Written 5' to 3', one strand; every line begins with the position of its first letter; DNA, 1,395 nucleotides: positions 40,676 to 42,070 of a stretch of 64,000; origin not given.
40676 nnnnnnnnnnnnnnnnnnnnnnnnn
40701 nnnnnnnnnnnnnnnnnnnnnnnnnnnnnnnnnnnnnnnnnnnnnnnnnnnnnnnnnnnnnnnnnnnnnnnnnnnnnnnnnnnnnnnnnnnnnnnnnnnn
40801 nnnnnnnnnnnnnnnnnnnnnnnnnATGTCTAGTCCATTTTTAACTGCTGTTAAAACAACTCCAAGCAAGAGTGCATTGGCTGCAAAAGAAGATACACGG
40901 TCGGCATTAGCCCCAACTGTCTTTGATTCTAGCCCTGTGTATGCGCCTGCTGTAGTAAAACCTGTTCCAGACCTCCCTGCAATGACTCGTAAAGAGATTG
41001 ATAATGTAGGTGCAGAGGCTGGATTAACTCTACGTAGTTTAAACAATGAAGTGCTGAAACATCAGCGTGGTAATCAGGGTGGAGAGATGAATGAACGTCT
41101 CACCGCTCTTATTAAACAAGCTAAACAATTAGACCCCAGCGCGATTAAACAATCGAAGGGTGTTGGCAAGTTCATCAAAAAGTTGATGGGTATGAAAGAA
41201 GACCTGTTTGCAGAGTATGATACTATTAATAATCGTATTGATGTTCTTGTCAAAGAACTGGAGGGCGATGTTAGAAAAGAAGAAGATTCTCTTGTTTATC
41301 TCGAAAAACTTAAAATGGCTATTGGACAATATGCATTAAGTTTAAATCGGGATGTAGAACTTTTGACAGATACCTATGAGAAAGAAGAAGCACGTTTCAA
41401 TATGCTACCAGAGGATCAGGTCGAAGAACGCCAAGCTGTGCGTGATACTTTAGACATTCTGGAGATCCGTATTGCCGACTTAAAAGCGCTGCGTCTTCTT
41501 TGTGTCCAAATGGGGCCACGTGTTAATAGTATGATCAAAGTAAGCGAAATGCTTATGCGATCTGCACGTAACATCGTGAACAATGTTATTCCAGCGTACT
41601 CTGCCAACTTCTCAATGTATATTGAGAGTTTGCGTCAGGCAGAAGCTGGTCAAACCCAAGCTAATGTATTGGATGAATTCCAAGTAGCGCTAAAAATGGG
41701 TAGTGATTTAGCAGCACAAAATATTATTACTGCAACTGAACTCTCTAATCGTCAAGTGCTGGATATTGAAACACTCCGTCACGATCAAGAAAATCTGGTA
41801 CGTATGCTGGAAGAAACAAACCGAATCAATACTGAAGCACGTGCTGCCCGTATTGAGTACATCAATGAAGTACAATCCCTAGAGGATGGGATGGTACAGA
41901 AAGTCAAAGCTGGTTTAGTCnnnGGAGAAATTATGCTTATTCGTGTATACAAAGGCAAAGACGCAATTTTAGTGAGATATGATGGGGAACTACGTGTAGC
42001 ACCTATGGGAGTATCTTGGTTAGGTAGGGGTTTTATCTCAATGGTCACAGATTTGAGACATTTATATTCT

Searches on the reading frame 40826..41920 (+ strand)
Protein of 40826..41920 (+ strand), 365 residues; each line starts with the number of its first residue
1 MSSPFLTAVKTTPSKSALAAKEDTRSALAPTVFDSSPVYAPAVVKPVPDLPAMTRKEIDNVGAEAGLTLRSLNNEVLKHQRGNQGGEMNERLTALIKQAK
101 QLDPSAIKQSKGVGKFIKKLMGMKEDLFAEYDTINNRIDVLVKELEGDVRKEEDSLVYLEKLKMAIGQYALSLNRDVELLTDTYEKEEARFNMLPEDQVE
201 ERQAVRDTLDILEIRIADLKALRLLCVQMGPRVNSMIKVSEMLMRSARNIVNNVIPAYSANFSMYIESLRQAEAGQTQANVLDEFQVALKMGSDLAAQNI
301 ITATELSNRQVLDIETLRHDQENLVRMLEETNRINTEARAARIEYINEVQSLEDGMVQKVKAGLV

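Call 89: search_protein_families(library=phrogs, proteins=[window:40826-41920:+], max_evalue=0.00001)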
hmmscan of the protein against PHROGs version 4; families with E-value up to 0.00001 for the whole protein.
window:40826-41920:+ (365 aa): 1 family
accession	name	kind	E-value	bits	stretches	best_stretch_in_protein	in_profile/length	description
phrog_5890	-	moron, auxiliary metabolic gene and host takeover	6e-115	385.2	1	1-363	1-370/374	tellurite resistance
